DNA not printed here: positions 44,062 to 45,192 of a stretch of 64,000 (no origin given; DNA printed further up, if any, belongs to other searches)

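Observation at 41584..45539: Translationally coupled envelope cluster: orphan MlaD + split HdrED/DsrMK-like Fe-S/CCG oxidoreductase + HAD-like + unknown protein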

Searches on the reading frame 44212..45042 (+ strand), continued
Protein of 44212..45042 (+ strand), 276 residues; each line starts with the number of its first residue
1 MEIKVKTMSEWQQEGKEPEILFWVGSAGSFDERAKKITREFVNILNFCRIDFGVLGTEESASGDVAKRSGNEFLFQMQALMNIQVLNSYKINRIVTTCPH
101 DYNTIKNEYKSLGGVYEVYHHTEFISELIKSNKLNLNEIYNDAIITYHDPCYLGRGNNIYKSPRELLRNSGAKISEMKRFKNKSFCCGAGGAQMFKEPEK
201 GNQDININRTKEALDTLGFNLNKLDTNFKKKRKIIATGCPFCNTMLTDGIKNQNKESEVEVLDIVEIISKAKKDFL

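Call 64: find_encoding_contigs(protein=P0313, flank=8000, max_places=1)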
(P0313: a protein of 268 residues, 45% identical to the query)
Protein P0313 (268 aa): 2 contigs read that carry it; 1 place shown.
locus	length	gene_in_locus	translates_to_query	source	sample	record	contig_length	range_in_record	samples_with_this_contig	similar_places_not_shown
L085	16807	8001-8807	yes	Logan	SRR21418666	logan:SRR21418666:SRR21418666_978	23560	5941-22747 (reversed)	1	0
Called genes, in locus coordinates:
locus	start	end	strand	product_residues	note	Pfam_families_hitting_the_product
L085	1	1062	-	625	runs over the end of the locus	?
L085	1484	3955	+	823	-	-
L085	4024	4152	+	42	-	-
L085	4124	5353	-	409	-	PF00202:Aminotran_3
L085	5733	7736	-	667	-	PF07584:BatA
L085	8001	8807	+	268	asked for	PF02754:CCG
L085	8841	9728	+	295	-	PF01040:UbiA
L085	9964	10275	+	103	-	PF12840:HTH_20, PF01022:HTH_5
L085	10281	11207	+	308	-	PF06977:SdiA-regulated (faint)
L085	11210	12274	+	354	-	PF19580:Exo_endo_phos_3, PF03372:Exo_endo_phos (faint)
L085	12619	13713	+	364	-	PF11551:Omp28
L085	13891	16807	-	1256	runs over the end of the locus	PF07494:Reg_prop (faint), PF07495:Y_Y_Y, PF13185:GAF_2 (weak), PF00512:HisKA (weak), PF02518:HATPase_c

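Call 86: predict_structure(alignment_id=A1)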
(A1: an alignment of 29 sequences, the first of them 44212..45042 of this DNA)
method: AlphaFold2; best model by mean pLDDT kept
length: 276 residues; sequences in the alignment: 29
mean_pLDDT: 83.5   pTM: 0.85
mean pLDDT of the five models: 83.5, 83.4, 82.9, 81.7, 81.5
residues with pLDDT >= 90: 122; 70-90: 107; 50-70: 36; < 50: 11
segments of 3 or more residues with pLDDT < 50: 190-198
pLDDT, mean of each block of 10 residues (from residue 1): 82 93 70 84 94 77 65 81 87 89 87 90 96 94 92 85 95 91 67 44 72 89 70 92 87 91 95 78
secondary structure, 60 per line:
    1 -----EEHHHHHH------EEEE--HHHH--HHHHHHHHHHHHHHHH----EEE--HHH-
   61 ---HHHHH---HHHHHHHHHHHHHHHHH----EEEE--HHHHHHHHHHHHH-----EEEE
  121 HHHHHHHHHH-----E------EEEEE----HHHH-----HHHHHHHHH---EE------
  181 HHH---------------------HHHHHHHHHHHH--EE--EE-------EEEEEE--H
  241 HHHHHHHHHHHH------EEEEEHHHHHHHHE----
elements in order: H8-13 E20-23 H26-29 H32-47 E52-54 H64-68 H72-88 E93-96 H99-111 E117-120 H121-130 E143-147 H152-155 H161-169 H205-216 E232-237 H240-252 E259-263 H264-271

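Call 88: fold_search(model_id=the predicted structure, library=pdb)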
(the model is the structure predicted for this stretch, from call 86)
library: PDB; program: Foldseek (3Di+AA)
matches with E <= 10: 900; with E <= 0.001: 34
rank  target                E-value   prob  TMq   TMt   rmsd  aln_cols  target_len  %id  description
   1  9ojn                  2.0e-22  1.00  0.76  0.30   4.3       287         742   39  Structure of Mycobacterium smegmatis EtfD (released 2025-05-21)
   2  9a6l_A                1.7e-09  1.00  0.59  0.67   5.0       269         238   15  Integrative model of LUTA-LUTB by crosslinking MS and deep learning (released 2024-09-18)
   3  7bkb_B                1.9e-08  1.00  0.56  0.53   6.7       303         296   18  Formate dehydrogenase - heterodisulfide reductase - formylmethanofuran dehydrogenase complex from Methanospirillum hun (released 2021-09-29)
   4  8rwn_B                6.7e-08  1.00  0.59  0.57   5.7       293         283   19  CryoEM structure of the Hdr(ABC)2 subunits of the Elp-Hdr complex of Methanothermobacter marburgensis (released 2025-05-14)
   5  5odc_B                2.8e-07  1.00  0.59  0.57   5.2       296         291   17  Heterodisulfide reductase / [NiFe]-hydrogenase complex from Methanothermococcus thermolithotrophicus at 2.3 A resoluti (released 2017-08-30)
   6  8rvy_B                1.8e-06  1.00  0.59  0.57   5.7       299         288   19  CryoEM structure of the Elp-Hdr complex of Methanothermobacter marburgensis state 1 (composite structure) (released 2025-05-14)
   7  3s81_C                6.1e-06  1.00  0.39  0.42   8.7       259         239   10  Crystal Structure of Putative Aspartate Racemase from Salmonella Typhimurium (released 2011-06-15)
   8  5evc_A                1.6e-05  1.00  0.39  0.43   8.7       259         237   10  Crystal structure of putative aspartate racemase from Salmonella Typhimurium complexed with sulfate and potassium (released 2015-12-02)
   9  3s81_B                1.7e-05  1.00  0.38  0.42   8.6       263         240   10  Crystal Structure of Putative Aspartate Racemase from Salmonella Typhimurium (released 2011-06-15)
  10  1jfl_A                1.8e-05  1.00  0.37  0.42   8.9       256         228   11  CRYSTAL STRUCTURE DETERMINATION OF ASPARTATE RACEMASE FROM AN ARCHAEA (released 2002-06-05)
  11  3s7z_B                3.5e-05  1.00  0.38  0.43   8.6       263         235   10  Crystal Structure of Putative Aspartate Racemase from Salmonella Typhimurium Complexed with Succinate (released 2011-10-05)
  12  3s81_A                3.9e-05  1.00  0.38  0.42   8.6       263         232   10  Crystal Structure of Putative Aspartate Racemase from Salmonella Typhimurium (released 2011-06-15)
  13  5b19_A                5.0e-05  1.00  0.35  0.39   8.7       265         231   12  Picrophilus torridus aspartate racemase (released 2016-06-22)
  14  5evc_B                6.4e-05  1.00  0.38  0.41   8.8       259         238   10  Crystal structure of putative aspartate racemase from Salmonella Typhimurium complexed with sulfate and potassium (released 2015-12-02)
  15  2dwu_B                8.6e-05  1.00  0.36  0.36   9.2       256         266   12  Crystal Structure of Glutamate Racemase Isoform RacE1 from Bacillus anthracis (released 2007-06-19)
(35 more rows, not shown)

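Call 89: find_encoding_contigs(protein=P0413, flank=10000, max_places=1)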
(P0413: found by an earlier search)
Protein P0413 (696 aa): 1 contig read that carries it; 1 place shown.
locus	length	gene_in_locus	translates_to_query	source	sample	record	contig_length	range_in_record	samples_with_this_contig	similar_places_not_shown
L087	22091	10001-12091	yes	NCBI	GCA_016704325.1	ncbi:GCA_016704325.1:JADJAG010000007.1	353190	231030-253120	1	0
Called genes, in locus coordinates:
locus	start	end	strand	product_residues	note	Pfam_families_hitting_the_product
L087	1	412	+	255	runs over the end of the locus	-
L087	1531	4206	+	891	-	PF15902:Sortilin-Vps10 (faint), PF18962:Por_Secre_tail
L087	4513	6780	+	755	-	PF13573:SprB (weak), PF23585:DUF7137 (faint), PF13573:SprB (weak), PF13585:CHU_C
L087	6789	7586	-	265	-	PF00106:adh_short, PF08659:KR, PF13561:adh_short_C2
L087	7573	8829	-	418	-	PF00724:Oxidored_FMN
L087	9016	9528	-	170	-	PF00156:Pribosyltran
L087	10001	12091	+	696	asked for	PF13534:Fer4_17 (faint), PF12797:Fer4_2 (weak), PF13183:Fer4_8, PF13237:Fer4_10, PF13187:Fer4_9, PF13484:Fer4_16 (faint), PF02754:CCG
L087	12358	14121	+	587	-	PF00144:Beta-lactamase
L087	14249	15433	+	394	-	PF01266:DAO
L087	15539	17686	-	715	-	PF00041:fn3, PF16656:Pur_ac_phosph_N (faint), PF00041:fn3, PF25059:FN3_DSCAM-DSCAML_C (weak), PF00884:Sulfatase, PF01663:Phosphodiest (faint), PF16347:SGSH_C, PF18962:Por_Secre_tail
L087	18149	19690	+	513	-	PF14870:PSII_BNR, PF00041:fn3, PF18962:Por_Secre_tail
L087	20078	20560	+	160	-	-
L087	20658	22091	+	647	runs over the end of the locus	PF02705:K_trans, PF22776:K_trans_C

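Call 91: find_encoding_contigs(protein=P0247, flank=10000, max_places=1)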
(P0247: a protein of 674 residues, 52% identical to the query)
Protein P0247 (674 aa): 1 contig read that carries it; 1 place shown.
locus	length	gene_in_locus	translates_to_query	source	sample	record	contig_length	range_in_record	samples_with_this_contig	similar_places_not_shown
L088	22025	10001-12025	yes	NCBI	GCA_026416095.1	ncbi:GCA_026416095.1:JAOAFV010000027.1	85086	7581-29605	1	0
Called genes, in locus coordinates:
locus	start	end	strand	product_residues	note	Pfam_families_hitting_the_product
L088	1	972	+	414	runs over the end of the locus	PF01551:Peptidase_M23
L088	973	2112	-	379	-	PF00278:Orn_DAP_Arg_deC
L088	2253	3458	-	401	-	PF03435:Sacchrp_dh_NADP, PF16653:Sacchrp_dh_C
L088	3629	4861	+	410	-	PF00144:Beta-lactamase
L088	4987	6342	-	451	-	PF02812:ELFV_dehydrog_N, PF00208:ELFV_dehydrog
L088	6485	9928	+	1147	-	PF01326:PPDK_N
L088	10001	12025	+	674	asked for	PF12838:Fer4_7 (faint), PF00037:Fer4 (faint), PF12797:Fer4_2 (faint), PF13183:Fer4_8, PF13187:Fer4_9, PF13237:Fer4_10, PF13484:Fer4_16 (weak), PF02754:CCG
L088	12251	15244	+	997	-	PF00072:Response_reg (faint), PF01326:PPDK_N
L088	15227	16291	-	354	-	PF00027:cNMP_binding, PF13545:HTH_Crp_2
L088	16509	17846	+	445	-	PF02812:ELFV_dehydrog_N, PF00208:ELFV_dehydrog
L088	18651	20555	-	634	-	PF00012:HSP70, PF06723:MreB_Mbl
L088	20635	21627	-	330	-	-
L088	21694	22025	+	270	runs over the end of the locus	PF02548:Pantoate_transf, PF13714:PEP_mutase (weak)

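Call 92: find_encoding_contigs(protein=P0405, flank=10000, max_places=1)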
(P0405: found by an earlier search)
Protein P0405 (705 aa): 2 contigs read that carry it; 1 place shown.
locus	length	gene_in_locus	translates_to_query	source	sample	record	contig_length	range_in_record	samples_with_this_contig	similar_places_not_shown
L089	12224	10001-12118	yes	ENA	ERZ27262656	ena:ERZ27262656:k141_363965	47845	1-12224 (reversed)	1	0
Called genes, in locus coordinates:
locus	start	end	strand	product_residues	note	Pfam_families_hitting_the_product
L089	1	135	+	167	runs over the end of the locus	PF01058:Oxidored_q6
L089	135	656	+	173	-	PF00329:Complex1_30kDa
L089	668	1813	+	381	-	PF00346:Complex1_49kDa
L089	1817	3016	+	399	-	PF00146:NADHdh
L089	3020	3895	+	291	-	PF13183:Fer4_8 (faint), PF13534:Fer4_17 (faint), PF14697:Fer4_21 (weak), PF00037:Fer4 (weak), PF12837:Fer4_6 (weak), PF13237:Fer4_10 (weak), PF12838:Fer4_7, PF13187:Fer4_9, +3 more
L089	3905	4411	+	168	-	PF00499:Oxidored_q3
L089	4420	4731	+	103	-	PF00420:Oxidored_q2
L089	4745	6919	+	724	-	PF00662:Proton_antipo_N, PF00361:Proton_antipo_M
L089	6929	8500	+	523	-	PF00361:Proton_antipo_M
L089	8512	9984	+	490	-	PF00361:Proton_antipo_M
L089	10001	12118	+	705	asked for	PF02665:Nitrate_red_gam, PF00037:Fer4 (faint), PF12797:Fer4_2 (faint), PF13183:Fer4_8, PF13237:Fer4_10, PF13187:Fer4_9, PF13534:Fer4_17, PF02754:CCG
